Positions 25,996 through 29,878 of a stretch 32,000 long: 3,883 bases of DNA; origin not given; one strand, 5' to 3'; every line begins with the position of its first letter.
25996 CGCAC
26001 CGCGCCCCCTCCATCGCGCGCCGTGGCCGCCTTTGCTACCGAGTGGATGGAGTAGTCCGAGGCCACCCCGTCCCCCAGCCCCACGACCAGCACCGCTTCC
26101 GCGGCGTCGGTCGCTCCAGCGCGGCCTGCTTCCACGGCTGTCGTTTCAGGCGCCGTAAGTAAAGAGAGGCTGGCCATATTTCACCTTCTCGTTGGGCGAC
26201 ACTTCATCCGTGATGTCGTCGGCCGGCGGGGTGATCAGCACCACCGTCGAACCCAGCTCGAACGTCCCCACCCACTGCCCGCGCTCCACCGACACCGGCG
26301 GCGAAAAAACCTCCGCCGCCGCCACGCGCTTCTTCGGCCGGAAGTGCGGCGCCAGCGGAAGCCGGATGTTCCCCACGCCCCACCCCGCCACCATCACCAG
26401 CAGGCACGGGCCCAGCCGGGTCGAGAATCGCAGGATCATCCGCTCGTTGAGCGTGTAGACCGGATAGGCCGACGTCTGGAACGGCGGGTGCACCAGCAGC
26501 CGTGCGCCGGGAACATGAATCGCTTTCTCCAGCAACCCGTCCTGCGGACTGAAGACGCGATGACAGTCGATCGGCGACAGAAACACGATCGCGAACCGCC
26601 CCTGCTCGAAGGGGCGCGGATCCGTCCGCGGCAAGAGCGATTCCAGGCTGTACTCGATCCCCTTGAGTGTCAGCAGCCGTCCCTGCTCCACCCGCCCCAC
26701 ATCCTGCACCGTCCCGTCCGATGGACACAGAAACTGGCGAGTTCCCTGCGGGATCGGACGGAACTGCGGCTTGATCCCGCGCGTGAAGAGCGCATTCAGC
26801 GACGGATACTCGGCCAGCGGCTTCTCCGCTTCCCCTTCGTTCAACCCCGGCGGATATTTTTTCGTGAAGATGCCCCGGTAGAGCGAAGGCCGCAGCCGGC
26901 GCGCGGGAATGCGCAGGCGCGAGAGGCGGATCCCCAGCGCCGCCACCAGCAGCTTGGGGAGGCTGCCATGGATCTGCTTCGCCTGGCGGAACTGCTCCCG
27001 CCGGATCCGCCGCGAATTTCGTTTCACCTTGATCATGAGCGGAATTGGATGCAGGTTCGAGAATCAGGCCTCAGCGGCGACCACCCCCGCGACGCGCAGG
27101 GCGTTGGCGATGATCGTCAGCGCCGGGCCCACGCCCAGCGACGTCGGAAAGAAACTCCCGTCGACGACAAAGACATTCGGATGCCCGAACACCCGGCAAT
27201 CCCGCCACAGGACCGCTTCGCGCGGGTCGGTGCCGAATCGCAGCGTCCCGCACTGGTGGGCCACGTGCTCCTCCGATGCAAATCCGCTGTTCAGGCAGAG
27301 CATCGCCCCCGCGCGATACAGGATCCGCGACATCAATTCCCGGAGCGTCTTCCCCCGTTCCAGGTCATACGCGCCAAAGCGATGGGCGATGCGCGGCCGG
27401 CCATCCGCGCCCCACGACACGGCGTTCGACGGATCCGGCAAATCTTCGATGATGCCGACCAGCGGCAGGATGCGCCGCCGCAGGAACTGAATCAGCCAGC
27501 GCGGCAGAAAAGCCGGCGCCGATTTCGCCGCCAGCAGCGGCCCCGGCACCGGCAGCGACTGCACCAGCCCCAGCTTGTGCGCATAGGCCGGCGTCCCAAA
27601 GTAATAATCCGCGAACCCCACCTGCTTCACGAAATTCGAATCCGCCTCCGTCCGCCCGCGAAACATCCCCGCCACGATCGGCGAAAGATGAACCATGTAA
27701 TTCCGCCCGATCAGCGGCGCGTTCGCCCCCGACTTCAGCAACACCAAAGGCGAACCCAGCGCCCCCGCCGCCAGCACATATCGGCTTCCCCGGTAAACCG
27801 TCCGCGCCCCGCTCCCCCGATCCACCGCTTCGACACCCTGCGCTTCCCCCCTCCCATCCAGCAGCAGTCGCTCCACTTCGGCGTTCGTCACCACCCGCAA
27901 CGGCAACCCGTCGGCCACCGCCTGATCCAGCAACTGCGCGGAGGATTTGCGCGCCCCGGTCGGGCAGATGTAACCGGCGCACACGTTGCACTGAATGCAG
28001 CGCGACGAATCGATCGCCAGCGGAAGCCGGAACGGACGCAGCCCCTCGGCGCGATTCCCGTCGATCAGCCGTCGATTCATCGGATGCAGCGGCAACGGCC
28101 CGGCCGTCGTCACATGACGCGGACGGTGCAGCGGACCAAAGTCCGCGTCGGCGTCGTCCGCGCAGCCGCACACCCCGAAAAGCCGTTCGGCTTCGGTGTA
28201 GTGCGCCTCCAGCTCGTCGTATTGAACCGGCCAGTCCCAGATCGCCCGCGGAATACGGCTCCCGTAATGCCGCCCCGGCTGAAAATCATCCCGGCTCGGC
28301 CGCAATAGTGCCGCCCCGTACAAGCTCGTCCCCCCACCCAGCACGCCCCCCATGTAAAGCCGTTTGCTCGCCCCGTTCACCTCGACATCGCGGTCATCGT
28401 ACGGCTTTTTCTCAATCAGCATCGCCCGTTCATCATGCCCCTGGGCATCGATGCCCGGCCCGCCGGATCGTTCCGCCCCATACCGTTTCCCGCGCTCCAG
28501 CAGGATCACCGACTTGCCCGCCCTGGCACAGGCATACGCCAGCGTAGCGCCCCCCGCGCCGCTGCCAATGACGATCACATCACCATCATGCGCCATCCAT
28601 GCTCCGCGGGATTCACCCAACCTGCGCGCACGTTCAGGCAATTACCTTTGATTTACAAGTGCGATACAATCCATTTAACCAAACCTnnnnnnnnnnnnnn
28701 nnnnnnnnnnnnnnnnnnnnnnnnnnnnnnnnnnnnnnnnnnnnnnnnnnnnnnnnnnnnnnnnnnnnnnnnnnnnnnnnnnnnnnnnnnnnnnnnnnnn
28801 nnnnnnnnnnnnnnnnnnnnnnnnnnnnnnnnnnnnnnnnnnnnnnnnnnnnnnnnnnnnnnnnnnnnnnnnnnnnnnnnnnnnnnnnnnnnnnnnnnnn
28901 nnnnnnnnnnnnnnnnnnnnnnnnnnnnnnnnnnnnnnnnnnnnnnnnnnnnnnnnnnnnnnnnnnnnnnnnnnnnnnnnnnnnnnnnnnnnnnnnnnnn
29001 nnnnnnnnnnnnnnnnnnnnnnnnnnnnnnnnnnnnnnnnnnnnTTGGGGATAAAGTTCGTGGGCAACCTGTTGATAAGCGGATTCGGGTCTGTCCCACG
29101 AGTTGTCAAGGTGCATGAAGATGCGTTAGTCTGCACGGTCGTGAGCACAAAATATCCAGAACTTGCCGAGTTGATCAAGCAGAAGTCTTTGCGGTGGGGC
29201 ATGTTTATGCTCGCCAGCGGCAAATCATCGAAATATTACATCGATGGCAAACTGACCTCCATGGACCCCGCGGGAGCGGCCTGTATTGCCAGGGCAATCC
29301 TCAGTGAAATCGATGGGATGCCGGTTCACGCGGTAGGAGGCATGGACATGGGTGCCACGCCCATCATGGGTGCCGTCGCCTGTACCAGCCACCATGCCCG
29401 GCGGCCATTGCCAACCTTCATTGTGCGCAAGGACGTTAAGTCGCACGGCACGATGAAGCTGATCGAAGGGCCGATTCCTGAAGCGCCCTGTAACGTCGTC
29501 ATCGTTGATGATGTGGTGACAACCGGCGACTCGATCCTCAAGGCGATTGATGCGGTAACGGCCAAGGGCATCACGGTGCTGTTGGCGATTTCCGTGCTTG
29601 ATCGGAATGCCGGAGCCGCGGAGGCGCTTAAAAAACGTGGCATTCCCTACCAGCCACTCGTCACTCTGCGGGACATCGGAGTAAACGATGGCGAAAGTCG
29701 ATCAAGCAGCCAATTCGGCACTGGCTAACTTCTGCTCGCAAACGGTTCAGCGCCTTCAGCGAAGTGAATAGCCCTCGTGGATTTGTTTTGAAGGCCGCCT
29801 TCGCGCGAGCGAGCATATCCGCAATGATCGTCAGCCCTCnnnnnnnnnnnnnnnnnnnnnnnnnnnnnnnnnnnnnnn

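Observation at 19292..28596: Candidate uncharacterised lipid or glycolipid head-group tailoring locus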

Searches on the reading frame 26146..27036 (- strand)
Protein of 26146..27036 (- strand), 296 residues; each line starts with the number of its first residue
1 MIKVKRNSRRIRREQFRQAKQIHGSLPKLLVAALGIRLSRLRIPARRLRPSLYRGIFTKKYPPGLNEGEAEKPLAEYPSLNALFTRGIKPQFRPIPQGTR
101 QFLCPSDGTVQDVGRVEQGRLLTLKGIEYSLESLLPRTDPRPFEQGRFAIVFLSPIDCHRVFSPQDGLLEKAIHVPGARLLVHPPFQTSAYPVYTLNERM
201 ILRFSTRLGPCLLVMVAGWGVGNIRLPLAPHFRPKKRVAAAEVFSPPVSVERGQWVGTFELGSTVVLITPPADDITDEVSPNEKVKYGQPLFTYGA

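Call 3: search_protein_families(library=pfam, proteins=[window:26146-27036:-], max_evalue=0.01)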
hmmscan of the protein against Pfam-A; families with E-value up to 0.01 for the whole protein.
window:26146-27036:- (296 aa): 1 family
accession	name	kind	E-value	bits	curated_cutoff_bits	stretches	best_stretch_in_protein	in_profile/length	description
PF02666.20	PS_Dcarbxylase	-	1.9e-45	155.4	22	1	80-292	1-197/198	Phosphatidylserine decarboxylase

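Call 4: search_protein_families(library=ncbifam, proteins=[window:26146-27036:-], max_evalue=0.01)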
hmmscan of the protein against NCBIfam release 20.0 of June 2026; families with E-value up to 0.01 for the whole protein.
window:26146-27036:- (296 aa): 9 families
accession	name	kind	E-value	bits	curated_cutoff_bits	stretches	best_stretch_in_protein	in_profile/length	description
TIGR00163.1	PS_decarb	equivalog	1.1e-43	149.2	111.75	1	70-291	4-239/243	archaetidylserine decarboxylase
NF003038.0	PRK03934.1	equivalog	1.3e-36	125.8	285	1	72-291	43-263/267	phosphatidylserine decarboxylase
NF002853.0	PRK03140.1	equivalog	2.5e-26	92.6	307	1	57-216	38-196/262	phosphatidylserine decarboxylase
NF001941.0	PRK00723.1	equivalog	3.3e-22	79.1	371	1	66-268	72-261/297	phosphatidylserine decarboxylase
NF003685.0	PRK05305.2-5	equivalog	2.2e-08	33.6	183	1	93-219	47-135/198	phosphatidylserine decarboxylase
TIGR00164.2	AS_decarb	equivalog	4e-08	32.8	230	1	93-218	44-152/215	archaetidylserine decarboxylase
NF003683.0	PRK05305.2-3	equivalog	4.3e-08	32.7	244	1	150-288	80-196/204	phosphatidylserine decarboxylase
NF003678.0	PRK05305.1-2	equivalog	0.00033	20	225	0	151-180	96-125/218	phosphatidylserine decarboxylase family protein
NF038088.1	anchor_synt_D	exception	0.00065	19.2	240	1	151-289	75-189/194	protein sorting system archaetidylserine decarboxylase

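Call 33: search_solved_structures(query=window:26146-27036:-, max_evalue=0.001, show_alignments=2)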
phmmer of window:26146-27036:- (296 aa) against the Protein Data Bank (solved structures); distinct sequences matched with E-value up to 0.001: 2.
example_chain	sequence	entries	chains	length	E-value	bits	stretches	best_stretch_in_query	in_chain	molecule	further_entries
7cnw_A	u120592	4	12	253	3.8e-26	95.4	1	53-237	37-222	Phosphatidylserine decarboxylase beta chain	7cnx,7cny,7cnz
6l06_A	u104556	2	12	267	4.4e-26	95.2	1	52-237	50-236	Phosphatidylserine decarboxylase beta chain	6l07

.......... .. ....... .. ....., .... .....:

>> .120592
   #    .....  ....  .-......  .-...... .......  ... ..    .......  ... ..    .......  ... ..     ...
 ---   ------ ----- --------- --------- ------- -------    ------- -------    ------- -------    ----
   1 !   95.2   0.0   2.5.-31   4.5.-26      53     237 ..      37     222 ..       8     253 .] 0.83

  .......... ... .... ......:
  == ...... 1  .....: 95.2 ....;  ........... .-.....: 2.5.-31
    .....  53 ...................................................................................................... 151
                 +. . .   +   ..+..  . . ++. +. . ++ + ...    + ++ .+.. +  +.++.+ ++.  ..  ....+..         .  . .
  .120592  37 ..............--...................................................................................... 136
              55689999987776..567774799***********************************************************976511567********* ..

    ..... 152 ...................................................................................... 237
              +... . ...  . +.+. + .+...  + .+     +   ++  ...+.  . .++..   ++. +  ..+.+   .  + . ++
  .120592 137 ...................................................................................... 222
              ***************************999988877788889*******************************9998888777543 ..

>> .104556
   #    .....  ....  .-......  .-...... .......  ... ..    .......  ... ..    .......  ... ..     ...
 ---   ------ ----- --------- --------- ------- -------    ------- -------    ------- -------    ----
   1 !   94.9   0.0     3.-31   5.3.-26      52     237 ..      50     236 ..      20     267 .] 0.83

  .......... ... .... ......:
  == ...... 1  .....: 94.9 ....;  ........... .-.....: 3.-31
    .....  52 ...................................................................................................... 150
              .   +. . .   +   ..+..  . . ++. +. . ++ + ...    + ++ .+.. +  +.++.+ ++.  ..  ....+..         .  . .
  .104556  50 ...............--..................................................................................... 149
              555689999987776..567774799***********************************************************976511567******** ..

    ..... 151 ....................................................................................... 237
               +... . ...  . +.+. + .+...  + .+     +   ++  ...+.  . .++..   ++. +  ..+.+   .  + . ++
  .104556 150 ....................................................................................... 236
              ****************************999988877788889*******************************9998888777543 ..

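Call 65: search_protein_representatives(protein=window:26146-27036:-)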
Query: 296 residues. Proteins with E-value up to 0.001 (for the whole library): 4030; up to 1e-10: 2301; up to 1e-30: 122. The best 150 are listed.
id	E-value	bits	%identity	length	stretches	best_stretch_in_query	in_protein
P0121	1.0e-98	346.8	56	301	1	11-293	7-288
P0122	8.3e-81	288.0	49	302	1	6-293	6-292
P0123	2.0e-79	283.5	48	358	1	5-293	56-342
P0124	3.1e-78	279.6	50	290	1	9-291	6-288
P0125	5.7e-74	265.6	64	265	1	10-211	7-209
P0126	4.4e-69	249.6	65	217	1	39-211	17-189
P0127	1.9e-65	237.6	54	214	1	7-208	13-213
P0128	4.0e-65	236.6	58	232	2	6-166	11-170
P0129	2.1e-61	224.3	56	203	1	110-294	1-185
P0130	1.3e-56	208.7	65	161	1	10-155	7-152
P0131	1.0e-49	186.0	65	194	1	6-141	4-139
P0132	4.3e-48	180.6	54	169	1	142-294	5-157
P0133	1.3e-46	175.8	71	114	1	183-294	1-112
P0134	3.6e-44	167.7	53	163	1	102-260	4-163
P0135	5.3e-43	163.9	73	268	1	141-239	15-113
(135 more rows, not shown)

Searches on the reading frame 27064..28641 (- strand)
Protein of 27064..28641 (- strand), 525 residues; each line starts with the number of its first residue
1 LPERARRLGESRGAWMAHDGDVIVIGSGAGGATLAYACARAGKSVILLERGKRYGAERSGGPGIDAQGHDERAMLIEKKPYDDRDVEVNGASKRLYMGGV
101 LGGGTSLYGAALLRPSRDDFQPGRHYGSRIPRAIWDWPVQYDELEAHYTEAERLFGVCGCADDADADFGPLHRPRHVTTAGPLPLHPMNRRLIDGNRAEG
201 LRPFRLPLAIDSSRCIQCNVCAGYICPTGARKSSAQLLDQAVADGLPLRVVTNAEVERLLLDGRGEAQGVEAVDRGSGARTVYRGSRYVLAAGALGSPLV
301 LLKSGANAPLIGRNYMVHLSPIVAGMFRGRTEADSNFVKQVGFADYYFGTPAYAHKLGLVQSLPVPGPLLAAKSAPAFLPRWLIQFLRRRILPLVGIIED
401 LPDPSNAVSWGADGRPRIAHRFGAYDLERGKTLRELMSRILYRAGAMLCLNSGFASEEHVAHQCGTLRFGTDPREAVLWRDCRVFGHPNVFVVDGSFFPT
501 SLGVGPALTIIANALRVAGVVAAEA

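Call 3: search_protein_families(library=pfam, proteins=[window:27064-28641:-], max_evalue=0.01)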
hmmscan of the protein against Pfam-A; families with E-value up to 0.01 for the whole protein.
window:27064-28641:- (525 aa): 10 families
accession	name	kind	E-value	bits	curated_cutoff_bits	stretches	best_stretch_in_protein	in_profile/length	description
PF00732.25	GMC_oxred_N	-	1.4e-22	81.1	23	1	24-319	5-217/218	GMC oxidoreductase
PF05199.19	GMC_oxred_C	-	8.7e-17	62.4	24.6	1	458-514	83-139/139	GMC oxidoreductase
PF01266.30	DAO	-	1.9e-11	44.5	27.9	2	21-61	1-41/353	FAD dependent oxidoreductase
PF00890.30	FAD_binding_2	-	5.6e-11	42.7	20.4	1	21-69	1-50/414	FAD binding domain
PF12831.13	FAD_oxidored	-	2.4e-06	27.5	27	1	21-55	1-35/416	FAD dependent oxidoreductase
PF13450.12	NAD_binding_8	-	6.5e-06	26.8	21.9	1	24-55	1-32/68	NAD(P)-binding Rossmann-like domain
PF03486.20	HI0933_like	-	0.00068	19.6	50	1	21-56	2-37/244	HI0933-like protein Rossmann domain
PF07992.20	Pyr_redox_2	-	0.0023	17.8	26.1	1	21-52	2-33/291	Pyridine nucleotide-disulphide oxidoreductase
PF02558.23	ApbA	-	0.0039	17.3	22.2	1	22-72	1-50/150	Ketopantoate reductase PanE/ApbA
PF01134.28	GIDA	-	0.0073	15.8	22.1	0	21-54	1-34/391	Glucose inhibited division protein A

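Call 4: search_protein_families(library=ncbifam, proteins=[window:27064-28641:-], max_evalue=0.01)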
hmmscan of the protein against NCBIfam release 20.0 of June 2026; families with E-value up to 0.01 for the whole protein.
window:27064-28641:- (525 aa): 48 families (the best 25 are shown)
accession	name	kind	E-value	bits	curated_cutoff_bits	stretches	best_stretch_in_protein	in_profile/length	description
TIGR03970.1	mycofact_MftG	equivalog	9.5e-20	71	387.45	2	21-306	2-265/487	mycofactocin dehydrogenase MftG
NF058674.1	CholsOxChoxAB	equivalog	3.9e-16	58.6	850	2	460-518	471-529/535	cholesterol oxidase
TIGR04542.1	GMC_mycofac_2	equivalog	5.2e-16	58.7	400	3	21-167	1-127/425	mycofactocin system GMC family oxidoreductase MftG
NF002550.0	PRK02106.1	subfamily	2.1e-13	49.7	605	1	228-306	196-272/563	choline dehydrogenase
TIGR02462.1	pyranose_ox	equivalog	3.3e-11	42.8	544.9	1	419-522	440-544/548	pyranose oxidase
TIGR01810.1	betA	equivalog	3.5e-07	29.2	732.1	1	21-306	1-265/532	choline dehydrogenase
NF005867.0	PRK07804.1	equivalog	4.4e-07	28.5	639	1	6-53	6-52/548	L-aspartate oxidase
NF038210.1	GMC_mycofac_3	equivalog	1.9e-06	27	300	0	22-74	1-50/418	mycofactocin system GMC family oxidoreductase MftG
NF005882.1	PRK07843.1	equivalog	6.7e-06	24.8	788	1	21-61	3-45/547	3-oxosteroid 1-dehydrogenase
TIGR02032.1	GG-red-SF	subfamily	7.6e-06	25.8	158.8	1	21-56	2-37/297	geranylgeranyl reductase family protein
NF004789.0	PRK06134.1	subfamily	8.6e-06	24.6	747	1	17-56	10-49/581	FAD-dependent oxidoreductase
NF053717.1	VnlPnlRedVprA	equivalog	2.2e-05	23.5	600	1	20-57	7-44/481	vinyl phenol reductase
NF006130.0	PRK08274.1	equivalog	2.3e-05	23.4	369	1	17-53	3-39/467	FAD-dependent tricarballylate dehydrogenase TcuA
TIGR01813.1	flavo_cyto_c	subfamily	2.6e-05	23.1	285.45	1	21-55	1-36/444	flavocytochrome c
NF008425.0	PRK11259.1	equivalog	4.4e-05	22.6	257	1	18-50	3-35/377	N-methyl-L-tryptophan oxidase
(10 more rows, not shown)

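Call 30: search_solved_structures(query=window:27064-28596:-, max_evalue=0.001)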
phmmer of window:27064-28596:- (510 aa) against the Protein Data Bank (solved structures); distinct sequences matched with E-value up to 0.001: 55.
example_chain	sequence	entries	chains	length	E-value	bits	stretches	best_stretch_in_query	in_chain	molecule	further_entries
8hdd_A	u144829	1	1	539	9.3e-29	103.9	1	5-506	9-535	Glucose dehydrogenase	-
6a2u_B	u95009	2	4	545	9.4e-29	103.9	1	5-506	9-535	Glucose dehydrogenase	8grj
8xcm_A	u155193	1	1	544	7e-18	68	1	5-506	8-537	Fructose dehydrogenase large subunit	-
7w2j_A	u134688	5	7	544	1.3e-17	67.1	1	5-506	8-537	Fructose dehydrogenase large subunit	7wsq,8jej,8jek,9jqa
8xcn_A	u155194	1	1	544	1.4e-17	67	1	5-506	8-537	Fructose dehydrogenase large subunit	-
8k6k_A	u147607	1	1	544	1.5e-17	66.9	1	5-506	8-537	Fructose dehydrogenase (N1146A) large subunit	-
8k6j_A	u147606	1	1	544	1.4e-16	63.7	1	5-506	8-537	Fructose dehydrogenase (H1147A) large subunit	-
4qi4_A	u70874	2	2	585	1.3e-10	44.1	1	6-102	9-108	Cellobiose dehydrogenase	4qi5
4qi6_A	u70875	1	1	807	3.8e-10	42.5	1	6-101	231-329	Cellobiose dehydrogenase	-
1kdg_A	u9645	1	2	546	2.4e-08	36.6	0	5-107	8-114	cellobiose dehydrogenase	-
1naa_A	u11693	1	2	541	3.6e-08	36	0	6-107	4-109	Cellobiose dehydrogenase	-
4qi7_A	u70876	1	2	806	6.8e-08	35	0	6-48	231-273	Cellobiose dehydrogenase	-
7qf8_A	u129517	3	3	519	8.1e-08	34.8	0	446-509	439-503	GMC oxidoreductase family protein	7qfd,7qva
7dve_A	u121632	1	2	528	3.1e-07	32.9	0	447-508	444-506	6'''-hydroxyparomomycin C oxidase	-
8qve_A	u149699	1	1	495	8.4e-07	31.5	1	242-508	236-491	Pyranose oxidase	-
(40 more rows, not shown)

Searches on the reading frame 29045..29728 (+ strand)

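Call 60: search_protein_families(library=pfam, proteins=[window:29045-29728:+], max_evalue=0.0001)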
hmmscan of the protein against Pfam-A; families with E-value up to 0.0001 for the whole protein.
window:29045-29728:+ (227 aa): 1 family
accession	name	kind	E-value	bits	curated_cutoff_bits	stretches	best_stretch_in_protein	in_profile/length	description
PF00156.33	Pribosyltran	-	3.2e-06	27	26.3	1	149-194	88-133/158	Phosphoribosyl transferase domain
